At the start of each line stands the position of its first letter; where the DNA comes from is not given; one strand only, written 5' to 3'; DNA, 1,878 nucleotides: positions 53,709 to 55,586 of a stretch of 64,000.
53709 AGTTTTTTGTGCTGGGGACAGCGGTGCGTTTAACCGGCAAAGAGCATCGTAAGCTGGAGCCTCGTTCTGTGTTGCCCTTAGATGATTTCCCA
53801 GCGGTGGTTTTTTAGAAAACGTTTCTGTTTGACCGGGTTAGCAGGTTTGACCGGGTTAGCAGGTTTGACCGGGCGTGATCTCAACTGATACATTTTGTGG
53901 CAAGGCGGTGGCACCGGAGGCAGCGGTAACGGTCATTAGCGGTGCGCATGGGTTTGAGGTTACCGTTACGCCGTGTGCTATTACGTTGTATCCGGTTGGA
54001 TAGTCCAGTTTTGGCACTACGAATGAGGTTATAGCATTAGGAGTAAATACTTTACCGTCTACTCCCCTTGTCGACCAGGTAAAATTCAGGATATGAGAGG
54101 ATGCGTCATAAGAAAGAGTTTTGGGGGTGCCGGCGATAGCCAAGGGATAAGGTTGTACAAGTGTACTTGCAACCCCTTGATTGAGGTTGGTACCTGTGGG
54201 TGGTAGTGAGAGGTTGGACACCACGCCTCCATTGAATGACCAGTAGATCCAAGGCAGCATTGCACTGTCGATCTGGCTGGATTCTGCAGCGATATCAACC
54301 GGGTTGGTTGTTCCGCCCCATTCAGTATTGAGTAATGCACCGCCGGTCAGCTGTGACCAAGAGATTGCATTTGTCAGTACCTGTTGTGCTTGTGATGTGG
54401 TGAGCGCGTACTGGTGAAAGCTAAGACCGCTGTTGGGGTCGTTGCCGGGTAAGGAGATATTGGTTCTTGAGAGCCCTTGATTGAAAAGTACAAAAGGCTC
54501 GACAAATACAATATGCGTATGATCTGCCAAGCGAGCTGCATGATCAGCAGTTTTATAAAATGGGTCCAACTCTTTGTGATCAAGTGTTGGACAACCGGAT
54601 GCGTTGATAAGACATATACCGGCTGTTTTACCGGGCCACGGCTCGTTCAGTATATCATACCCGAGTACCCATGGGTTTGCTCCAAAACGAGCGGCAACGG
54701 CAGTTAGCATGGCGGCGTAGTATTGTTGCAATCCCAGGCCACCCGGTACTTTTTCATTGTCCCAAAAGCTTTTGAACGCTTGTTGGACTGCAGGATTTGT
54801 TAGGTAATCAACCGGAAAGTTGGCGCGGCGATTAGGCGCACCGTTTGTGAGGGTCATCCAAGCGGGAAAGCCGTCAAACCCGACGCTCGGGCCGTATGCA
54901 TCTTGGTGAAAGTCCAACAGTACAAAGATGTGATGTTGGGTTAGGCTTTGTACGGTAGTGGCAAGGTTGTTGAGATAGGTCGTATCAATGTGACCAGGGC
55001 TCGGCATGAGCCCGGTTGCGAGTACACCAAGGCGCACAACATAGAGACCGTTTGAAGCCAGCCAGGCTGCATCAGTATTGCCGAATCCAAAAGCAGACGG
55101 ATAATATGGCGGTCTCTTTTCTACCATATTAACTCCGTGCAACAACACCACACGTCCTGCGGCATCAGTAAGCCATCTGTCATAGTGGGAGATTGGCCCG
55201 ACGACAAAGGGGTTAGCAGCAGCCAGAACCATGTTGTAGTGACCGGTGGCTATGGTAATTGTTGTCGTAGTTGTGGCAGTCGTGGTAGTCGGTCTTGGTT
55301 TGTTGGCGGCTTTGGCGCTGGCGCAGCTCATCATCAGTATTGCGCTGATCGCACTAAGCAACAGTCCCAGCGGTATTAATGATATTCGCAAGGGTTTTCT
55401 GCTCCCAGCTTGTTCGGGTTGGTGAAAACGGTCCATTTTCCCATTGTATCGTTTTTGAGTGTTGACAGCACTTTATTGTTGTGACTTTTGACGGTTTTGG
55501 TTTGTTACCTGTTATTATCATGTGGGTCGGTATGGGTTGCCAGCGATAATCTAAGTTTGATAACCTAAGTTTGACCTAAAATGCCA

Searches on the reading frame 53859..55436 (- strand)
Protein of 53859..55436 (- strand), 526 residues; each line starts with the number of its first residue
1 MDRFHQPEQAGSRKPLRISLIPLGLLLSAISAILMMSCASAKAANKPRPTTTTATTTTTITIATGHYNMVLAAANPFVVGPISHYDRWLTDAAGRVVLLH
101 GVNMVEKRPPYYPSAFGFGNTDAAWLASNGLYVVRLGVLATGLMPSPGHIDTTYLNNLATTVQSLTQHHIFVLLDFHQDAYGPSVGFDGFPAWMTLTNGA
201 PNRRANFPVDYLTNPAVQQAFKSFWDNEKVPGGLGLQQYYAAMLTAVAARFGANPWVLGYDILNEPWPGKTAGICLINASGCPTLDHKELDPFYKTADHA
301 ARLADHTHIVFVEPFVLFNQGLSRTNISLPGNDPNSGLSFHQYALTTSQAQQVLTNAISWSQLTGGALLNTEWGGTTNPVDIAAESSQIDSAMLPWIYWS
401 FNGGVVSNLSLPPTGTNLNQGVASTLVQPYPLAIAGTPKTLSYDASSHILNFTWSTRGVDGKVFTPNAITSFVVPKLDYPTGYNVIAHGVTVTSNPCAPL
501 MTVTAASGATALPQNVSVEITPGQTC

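Call 32: find_encoding_contigs(protein=window:53859-55436:-, flank=10000, max_places=1)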
Protein window:53859-55436:- (526 aa): 3 contigs read that carry it; 1 place shown.
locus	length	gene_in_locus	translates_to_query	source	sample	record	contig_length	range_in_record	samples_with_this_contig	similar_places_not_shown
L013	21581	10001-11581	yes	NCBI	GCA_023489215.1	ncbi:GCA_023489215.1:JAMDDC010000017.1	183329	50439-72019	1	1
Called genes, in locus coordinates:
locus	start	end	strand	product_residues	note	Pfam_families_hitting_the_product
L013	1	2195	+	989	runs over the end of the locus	PF04851:ResIII, PF00270:DEAD, PF02562:PhoH (faint), PF19778:RE_endonuc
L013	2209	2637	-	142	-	PF13470:PIN_3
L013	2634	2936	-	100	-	-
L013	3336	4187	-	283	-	PF01814:Hemerythrin, PF10006:DUF2249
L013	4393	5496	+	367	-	PF00226:DnaJ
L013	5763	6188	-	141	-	-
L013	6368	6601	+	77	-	PF10006:DUF2249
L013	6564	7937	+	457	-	-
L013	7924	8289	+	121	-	PF01883:FeS_assembly_P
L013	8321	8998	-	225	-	PF01022:HTH_5 (weak), PF12840:HTH_20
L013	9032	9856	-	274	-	PF12740:PETase (faint), PF00561:Abhydrolase_1, PF01738:DLH (weak), PF02129:Peptidase_S15 (weak), PF12146:Hydrolase_4, PF12697:Abhydrolase_6, PF20408:Abhydrolase_11 (faint)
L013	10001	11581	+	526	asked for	PF00150:Cellulase, PF18564:Glyco_hydro_5_C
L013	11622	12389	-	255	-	PF01906:YbjQ_1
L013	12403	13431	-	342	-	PF01906:YbjQ_1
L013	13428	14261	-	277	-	PF01906:YbjQ_1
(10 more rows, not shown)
